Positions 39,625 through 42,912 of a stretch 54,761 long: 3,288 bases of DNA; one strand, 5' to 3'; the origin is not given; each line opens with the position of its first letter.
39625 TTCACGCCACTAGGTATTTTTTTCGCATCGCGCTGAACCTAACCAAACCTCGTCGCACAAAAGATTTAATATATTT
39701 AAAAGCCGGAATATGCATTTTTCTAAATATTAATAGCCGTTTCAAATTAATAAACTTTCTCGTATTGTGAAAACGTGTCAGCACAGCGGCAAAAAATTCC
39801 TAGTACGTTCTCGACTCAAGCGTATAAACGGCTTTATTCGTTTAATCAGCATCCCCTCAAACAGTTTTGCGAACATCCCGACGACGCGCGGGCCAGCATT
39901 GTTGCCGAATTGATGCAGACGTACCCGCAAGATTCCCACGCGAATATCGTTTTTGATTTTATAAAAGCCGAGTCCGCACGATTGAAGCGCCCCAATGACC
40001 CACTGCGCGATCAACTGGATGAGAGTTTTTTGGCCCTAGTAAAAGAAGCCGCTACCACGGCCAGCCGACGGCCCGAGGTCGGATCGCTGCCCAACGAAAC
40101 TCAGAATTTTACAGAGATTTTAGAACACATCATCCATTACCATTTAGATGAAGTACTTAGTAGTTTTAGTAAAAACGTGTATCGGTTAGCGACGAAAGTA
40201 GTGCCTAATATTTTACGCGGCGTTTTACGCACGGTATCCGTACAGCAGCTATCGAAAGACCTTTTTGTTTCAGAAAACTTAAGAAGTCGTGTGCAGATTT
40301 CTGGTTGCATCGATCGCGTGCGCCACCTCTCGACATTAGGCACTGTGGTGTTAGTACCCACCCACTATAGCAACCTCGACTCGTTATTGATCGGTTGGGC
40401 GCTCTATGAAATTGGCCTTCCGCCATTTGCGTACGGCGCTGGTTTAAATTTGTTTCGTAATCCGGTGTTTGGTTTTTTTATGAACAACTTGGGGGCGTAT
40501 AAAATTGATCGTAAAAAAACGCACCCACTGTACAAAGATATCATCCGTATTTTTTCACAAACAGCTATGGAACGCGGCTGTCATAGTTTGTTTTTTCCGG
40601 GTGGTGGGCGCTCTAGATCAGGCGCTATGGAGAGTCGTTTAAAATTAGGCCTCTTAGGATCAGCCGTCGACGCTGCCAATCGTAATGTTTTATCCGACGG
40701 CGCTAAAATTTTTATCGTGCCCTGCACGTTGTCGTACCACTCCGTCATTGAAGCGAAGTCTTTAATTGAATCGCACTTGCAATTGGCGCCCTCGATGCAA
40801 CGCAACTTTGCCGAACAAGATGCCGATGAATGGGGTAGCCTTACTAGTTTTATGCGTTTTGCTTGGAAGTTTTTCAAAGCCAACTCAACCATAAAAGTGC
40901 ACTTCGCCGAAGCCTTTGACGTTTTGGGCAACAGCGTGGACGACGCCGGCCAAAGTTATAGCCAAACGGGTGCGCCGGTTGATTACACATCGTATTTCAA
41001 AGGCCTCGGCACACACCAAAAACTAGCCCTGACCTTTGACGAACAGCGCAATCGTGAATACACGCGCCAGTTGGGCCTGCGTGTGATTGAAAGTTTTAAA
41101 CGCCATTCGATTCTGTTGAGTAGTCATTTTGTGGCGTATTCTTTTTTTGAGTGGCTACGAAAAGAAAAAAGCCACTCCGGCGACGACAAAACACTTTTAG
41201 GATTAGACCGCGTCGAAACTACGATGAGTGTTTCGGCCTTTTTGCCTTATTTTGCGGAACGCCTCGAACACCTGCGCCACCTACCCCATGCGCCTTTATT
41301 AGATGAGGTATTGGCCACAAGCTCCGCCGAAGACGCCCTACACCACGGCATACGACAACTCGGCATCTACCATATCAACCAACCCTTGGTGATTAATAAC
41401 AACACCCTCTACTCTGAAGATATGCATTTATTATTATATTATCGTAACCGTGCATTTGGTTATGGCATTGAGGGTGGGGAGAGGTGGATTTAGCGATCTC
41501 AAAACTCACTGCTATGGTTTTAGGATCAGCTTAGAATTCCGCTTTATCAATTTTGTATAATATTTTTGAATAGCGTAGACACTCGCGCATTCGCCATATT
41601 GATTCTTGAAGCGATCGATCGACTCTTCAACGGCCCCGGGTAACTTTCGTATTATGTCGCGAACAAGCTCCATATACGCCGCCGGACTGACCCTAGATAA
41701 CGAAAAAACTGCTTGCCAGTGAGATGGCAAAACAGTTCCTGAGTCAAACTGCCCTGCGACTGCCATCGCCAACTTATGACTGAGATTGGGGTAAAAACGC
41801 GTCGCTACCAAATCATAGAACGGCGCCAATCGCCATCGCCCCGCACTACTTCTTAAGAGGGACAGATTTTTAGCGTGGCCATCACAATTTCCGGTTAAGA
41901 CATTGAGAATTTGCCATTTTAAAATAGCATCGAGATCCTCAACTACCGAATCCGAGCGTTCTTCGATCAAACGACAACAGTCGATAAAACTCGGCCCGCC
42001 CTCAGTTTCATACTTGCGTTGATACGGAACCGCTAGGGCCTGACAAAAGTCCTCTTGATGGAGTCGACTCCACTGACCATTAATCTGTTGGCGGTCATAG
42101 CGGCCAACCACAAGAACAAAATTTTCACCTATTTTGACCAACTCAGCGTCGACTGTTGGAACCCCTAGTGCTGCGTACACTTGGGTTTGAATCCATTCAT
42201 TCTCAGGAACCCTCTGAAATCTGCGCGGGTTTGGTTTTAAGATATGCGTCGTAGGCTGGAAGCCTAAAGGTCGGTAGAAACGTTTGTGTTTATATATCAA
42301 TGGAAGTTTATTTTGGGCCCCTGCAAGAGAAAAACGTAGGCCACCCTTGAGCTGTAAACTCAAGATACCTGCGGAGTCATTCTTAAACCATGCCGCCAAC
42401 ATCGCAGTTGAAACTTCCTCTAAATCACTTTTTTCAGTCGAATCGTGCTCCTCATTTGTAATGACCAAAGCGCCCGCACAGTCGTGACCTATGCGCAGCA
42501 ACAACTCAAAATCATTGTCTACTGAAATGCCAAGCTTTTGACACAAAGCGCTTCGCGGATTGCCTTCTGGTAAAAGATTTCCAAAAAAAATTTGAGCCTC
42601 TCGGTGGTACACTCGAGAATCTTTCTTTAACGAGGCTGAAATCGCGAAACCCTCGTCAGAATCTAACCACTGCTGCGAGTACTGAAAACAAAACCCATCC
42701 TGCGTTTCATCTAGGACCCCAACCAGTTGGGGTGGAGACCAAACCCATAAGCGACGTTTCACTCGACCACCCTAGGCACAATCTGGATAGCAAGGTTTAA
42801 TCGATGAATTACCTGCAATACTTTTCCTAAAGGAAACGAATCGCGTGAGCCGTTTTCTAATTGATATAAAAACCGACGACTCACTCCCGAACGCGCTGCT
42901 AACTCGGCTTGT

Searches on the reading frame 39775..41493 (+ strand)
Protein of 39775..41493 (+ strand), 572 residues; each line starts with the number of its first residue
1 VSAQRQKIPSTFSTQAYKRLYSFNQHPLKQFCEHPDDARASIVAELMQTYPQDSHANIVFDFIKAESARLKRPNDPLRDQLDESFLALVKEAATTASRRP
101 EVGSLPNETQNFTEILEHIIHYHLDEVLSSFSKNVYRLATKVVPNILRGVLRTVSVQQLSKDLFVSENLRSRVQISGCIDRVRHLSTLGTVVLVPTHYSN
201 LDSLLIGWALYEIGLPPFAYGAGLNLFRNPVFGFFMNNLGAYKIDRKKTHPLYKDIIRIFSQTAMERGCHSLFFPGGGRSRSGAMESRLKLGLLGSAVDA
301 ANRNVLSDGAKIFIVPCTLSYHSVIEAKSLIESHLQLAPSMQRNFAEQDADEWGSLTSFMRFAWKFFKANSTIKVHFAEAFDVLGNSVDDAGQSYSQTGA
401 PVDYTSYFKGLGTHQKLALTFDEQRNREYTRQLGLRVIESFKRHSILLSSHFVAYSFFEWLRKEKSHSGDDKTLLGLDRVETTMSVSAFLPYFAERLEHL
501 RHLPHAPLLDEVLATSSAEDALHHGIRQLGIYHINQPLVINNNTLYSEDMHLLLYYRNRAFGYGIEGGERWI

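Call 122: search_protein_families(library=pfam, proteins=[window:39775-41493:+], max_evalue=0.00001)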
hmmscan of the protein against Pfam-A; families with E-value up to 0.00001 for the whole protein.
window:39775-41493:+ (572 aa): 1 family
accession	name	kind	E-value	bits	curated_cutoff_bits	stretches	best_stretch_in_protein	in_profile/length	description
PF01553.26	Acyltransferase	-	1.6e-15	57.5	23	1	185-319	10-131/132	Acyltransferase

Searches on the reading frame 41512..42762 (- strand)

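Call 122: search_protein_families(library=pfam, proteins=[window:41512-42762:-], max_evalue=0.00001)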
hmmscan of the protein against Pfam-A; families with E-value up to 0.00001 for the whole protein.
window:41512-42762:- (416 aa): 2 families
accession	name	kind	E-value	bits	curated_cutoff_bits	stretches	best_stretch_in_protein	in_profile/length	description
PF07804.18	HipA_C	-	7.7e-49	166.7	30.5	1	144-373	1-208/213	HipA-like C-terminal domain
PF13657.11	Couple_hipA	-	3.7e-22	79.1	22.5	1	7-101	3-98/99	HipA N-terminal domain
